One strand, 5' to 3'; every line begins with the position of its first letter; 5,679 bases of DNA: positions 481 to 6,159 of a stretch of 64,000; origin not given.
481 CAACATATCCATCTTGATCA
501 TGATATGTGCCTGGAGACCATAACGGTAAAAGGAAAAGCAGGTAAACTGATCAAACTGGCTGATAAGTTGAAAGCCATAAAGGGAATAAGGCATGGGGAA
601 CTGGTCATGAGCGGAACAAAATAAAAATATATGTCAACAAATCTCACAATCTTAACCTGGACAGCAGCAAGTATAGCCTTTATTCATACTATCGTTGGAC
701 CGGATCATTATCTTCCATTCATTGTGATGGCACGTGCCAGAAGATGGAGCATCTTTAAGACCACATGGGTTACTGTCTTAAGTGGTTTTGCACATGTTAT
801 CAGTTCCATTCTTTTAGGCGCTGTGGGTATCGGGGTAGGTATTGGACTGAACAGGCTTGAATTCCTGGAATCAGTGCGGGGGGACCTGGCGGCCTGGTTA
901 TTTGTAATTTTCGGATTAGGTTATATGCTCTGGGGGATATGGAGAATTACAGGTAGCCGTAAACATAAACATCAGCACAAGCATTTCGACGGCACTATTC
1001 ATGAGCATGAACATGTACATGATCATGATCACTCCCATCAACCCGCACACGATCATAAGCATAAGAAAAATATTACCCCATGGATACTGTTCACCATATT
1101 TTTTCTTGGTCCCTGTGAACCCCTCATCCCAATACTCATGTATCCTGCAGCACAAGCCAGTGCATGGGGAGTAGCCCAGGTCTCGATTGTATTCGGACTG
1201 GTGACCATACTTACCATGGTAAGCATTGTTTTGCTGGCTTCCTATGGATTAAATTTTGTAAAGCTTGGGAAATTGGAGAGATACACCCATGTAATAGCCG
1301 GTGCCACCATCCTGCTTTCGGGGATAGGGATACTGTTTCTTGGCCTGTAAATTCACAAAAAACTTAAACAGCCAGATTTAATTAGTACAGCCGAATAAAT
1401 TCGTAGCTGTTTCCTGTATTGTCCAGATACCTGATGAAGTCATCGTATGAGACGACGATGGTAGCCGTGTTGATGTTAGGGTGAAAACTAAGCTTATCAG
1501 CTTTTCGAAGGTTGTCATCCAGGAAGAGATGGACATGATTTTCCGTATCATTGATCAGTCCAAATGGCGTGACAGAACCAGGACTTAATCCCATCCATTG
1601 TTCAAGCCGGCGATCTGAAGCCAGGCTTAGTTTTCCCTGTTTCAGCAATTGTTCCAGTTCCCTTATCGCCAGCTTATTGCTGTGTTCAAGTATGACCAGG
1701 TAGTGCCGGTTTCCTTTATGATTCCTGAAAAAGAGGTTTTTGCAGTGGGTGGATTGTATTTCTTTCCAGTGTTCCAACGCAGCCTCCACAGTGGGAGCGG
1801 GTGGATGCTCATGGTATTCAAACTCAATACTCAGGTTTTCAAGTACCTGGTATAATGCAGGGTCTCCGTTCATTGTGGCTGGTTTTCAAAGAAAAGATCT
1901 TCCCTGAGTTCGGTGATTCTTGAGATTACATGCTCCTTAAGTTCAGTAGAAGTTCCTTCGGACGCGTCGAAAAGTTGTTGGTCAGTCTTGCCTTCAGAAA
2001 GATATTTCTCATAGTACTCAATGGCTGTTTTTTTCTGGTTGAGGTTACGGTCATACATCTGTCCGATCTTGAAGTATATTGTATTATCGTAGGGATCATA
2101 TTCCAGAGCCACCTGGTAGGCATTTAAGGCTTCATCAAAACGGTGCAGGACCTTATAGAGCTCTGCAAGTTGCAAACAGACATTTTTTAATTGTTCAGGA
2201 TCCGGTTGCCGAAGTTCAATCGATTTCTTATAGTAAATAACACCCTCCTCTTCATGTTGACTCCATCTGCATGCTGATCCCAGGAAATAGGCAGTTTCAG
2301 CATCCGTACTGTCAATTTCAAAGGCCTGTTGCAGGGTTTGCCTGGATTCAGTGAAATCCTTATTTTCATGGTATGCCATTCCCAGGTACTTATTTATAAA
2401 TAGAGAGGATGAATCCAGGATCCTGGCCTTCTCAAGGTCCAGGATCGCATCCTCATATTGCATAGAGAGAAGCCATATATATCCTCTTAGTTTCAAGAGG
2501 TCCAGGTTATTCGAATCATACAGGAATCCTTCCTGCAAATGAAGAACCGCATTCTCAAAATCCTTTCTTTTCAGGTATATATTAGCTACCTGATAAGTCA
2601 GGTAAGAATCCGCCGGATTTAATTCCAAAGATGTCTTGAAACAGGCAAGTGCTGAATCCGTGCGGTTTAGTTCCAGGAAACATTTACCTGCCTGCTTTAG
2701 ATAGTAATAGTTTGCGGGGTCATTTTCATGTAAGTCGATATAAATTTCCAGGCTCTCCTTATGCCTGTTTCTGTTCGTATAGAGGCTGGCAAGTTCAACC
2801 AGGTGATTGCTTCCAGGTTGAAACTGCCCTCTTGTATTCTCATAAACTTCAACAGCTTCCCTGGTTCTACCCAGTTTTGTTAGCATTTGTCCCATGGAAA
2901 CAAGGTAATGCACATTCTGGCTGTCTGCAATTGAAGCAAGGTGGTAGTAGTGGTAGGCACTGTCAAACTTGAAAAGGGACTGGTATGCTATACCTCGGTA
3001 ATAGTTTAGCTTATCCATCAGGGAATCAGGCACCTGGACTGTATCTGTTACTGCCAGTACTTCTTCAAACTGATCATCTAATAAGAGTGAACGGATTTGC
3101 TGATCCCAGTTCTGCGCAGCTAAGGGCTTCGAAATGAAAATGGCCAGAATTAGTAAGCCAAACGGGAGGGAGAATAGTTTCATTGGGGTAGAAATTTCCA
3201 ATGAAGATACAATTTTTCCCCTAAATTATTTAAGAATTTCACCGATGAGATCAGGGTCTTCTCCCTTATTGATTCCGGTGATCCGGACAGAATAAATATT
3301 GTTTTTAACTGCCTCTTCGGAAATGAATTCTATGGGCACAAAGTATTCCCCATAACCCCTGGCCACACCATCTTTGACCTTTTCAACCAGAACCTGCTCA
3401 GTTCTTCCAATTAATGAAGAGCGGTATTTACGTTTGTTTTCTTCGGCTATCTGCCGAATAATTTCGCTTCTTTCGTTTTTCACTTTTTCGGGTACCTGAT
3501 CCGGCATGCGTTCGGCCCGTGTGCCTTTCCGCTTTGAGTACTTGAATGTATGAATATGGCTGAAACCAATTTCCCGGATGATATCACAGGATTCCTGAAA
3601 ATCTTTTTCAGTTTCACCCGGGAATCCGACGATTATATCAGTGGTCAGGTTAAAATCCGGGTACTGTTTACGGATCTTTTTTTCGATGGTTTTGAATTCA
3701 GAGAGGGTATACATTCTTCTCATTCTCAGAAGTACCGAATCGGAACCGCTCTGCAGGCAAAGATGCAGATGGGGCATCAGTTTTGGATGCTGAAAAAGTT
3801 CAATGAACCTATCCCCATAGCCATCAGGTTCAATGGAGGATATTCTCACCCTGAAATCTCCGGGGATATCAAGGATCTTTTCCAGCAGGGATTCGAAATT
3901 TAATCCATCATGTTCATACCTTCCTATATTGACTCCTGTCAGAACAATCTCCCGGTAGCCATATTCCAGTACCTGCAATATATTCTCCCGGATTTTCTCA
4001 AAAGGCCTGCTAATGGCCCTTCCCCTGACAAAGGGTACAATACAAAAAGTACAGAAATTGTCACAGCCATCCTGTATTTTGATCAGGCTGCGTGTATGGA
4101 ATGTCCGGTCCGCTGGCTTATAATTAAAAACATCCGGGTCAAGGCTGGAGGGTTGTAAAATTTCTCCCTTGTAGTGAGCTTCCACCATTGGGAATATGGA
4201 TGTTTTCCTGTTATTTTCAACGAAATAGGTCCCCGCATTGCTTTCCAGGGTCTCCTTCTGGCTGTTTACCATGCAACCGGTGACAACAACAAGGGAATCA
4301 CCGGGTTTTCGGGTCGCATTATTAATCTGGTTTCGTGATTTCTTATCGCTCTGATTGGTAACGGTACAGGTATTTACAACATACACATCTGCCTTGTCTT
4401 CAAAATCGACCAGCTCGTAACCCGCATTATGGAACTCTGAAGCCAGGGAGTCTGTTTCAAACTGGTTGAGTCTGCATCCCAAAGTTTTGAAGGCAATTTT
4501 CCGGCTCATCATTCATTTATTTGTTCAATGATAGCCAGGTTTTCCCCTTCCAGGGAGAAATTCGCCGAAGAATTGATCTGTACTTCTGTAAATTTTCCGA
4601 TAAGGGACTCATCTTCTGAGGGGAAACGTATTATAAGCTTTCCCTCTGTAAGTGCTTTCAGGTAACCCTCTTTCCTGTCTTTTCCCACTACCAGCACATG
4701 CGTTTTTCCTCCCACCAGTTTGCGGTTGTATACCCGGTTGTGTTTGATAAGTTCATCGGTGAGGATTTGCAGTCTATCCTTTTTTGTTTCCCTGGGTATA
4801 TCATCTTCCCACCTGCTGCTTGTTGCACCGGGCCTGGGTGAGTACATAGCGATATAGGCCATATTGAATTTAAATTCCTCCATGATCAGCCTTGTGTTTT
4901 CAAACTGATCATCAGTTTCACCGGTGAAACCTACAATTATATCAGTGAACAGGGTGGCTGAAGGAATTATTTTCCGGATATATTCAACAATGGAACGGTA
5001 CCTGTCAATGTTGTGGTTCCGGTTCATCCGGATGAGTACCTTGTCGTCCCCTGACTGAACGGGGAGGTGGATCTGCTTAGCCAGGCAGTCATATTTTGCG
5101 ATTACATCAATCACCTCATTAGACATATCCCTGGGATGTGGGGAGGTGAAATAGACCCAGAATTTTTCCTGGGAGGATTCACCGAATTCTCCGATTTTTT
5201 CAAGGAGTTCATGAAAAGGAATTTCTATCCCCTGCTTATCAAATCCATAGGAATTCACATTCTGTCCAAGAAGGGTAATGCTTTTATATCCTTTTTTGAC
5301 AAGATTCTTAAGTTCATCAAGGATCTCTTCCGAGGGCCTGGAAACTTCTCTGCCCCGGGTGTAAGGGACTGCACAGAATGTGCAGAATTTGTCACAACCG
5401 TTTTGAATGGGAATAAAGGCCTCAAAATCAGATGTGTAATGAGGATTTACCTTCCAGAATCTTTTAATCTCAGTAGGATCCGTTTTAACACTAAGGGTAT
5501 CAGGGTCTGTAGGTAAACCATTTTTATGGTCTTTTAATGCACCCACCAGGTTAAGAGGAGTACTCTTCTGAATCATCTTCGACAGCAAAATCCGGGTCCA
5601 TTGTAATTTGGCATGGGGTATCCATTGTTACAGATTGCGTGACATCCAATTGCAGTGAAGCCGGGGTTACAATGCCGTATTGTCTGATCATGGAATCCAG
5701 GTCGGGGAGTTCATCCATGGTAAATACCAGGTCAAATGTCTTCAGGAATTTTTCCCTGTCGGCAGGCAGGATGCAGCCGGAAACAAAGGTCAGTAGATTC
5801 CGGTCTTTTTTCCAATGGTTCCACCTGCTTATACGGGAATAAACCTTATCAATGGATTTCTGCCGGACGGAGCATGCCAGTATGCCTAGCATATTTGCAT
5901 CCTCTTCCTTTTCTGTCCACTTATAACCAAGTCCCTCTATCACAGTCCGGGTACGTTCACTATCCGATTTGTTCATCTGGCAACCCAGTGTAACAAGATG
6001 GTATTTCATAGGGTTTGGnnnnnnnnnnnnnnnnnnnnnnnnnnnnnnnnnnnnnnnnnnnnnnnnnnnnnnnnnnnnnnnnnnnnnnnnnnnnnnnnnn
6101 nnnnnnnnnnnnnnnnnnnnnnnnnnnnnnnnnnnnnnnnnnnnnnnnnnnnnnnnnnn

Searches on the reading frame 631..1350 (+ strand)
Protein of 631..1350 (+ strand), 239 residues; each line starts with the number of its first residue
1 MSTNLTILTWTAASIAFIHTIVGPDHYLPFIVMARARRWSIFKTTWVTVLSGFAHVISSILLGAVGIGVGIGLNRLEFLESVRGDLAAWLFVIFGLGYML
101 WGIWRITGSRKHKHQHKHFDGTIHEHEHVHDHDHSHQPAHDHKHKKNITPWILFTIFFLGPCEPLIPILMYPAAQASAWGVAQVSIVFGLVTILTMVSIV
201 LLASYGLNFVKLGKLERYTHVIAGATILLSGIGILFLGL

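Call 8: search_protein_families(library=pfam, proteins=[window:631-1350:+], max_evalue=0.00001)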
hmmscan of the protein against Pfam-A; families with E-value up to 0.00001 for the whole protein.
window:631-1350:+ (239 aa): 1 family
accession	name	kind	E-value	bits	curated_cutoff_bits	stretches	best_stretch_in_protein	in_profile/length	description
PF13386.12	DsbD_2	-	8.7e-09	36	24.9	1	43-230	30-196/199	Cytochrome C biogenesis protein transmembrane region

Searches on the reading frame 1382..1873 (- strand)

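Call 8: search_protein_families(library=pfam, proteins=[window:1382-1873:-], max_evalue=0.00001)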
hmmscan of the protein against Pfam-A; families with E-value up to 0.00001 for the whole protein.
window:1382-1873:- (163 aa): 1 family
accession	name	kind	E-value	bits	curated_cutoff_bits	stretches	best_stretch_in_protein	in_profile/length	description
PF04073.20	tRNA_edit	-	5.8e-27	94.7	25.5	1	23-148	1-122/123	Aminoacyl-tRNA editing domain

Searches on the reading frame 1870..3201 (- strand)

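Call 8: search_protein_families(library=pfam, proteins=[window:1870-3201:-], max_evalue=0.00001)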
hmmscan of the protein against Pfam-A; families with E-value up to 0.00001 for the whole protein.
window:1870-3201:- (443 aa): 14 families
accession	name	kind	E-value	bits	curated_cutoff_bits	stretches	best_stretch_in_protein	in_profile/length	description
PF07719.23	TPR_2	-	6.9e-27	91.8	27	0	341-371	3-33/34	Tetratricopeptide repeat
PF00515.34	TPR_1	-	1.9e-23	81.7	27.8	0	169-196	5-32/34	Tetratricopeptide repeat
PF13181.12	TPR_8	-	1.6e-21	75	25.7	0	375-402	3-29/34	Tetratricopeptide repeat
PF13432.12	TPR_16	-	2.9e-18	66.4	32.7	0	343-404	1-61/65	Tetratricopeptide repeat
PF13424.12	TPR_12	-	4.2e-18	65.8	30.1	0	301-367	3-73/77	Tetratricopeptide repeat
PF13176.12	TPR_7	-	5.3e-15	54.6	27.9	0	100-122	2-24/36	Tetratricopeptide repeat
PF13428.12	TPR_14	-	1.7e-14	53.3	23.5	0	343-381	5-43/44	Tetratricopeptide repeat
PF13414.12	TPR_11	-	3.9e-14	52.5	26.8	0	354-383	9-38/42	TPR repeat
PF14559.12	TPR_19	-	1.1e-12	48.6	25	0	176-232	2-58/68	Tetratricopeptide repeat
PF13174.12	TPR_6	-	3e-10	40.5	26.3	0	376-402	3-28/33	Tetratricopeptide repeat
PF13371.12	TPR_9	-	7.7e-09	35.9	35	0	347-409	3-64/73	Tetratricopeptide repeat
PF23914.1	TPR_CcmH_CycH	-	3.5e-08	33.9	42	0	172-254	57-142/158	Cytochrome c-type biogenesis protein H TPR domain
PF13431.12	TPR_17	-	8.6e-08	32.3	24.4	0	187-218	1-32/34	Tetratricopeptide repeat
PF12895.13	ANAPC3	-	2.1e-06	28.4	27.2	0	157-224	15-81/82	Anaphase-promoting complex, cyclosome, subunit 3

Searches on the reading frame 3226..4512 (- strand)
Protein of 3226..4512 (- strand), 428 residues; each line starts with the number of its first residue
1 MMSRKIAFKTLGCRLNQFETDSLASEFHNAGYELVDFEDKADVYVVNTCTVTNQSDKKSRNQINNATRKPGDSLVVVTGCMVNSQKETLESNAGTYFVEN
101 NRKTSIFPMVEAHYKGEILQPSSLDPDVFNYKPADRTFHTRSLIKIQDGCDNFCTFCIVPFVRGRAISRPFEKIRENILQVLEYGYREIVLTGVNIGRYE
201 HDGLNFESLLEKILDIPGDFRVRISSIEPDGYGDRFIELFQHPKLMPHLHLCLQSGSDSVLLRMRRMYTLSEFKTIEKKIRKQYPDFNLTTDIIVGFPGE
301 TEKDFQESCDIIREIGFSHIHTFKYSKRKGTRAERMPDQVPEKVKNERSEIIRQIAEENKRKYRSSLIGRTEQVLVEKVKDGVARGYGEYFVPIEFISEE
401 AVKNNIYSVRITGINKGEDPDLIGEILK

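Call 7: search_protein_families(library=pfam, proteins=[window:3226-4512:-], max_evalue=0.00001)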
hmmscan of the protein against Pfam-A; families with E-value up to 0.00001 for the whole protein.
window:3226-4512:- (428 aa): 2 families
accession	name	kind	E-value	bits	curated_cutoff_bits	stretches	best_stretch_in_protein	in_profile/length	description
PF00919.26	UPF0004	-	1.5e-25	89.5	27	1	5-93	1-90/98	Uncharacterized protein family UPF0004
PF04055.27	Radical_SAM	-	7.4e-22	78.7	29.5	1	144-310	1-164/166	Radical SAM superfamily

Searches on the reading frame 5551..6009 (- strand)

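Call 7: search_protein_families(library=pfam, proteins=[window:5551-6009:-], max_evalue=0.00001)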
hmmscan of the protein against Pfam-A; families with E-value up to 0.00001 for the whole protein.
window:5551-6009:- (152 aa): 1 family
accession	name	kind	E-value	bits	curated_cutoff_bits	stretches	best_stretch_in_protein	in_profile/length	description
PF00919.26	UPF0004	-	1.5e-18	67.1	27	1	2-93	1-91/98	Uncharacterized protein family UPF0004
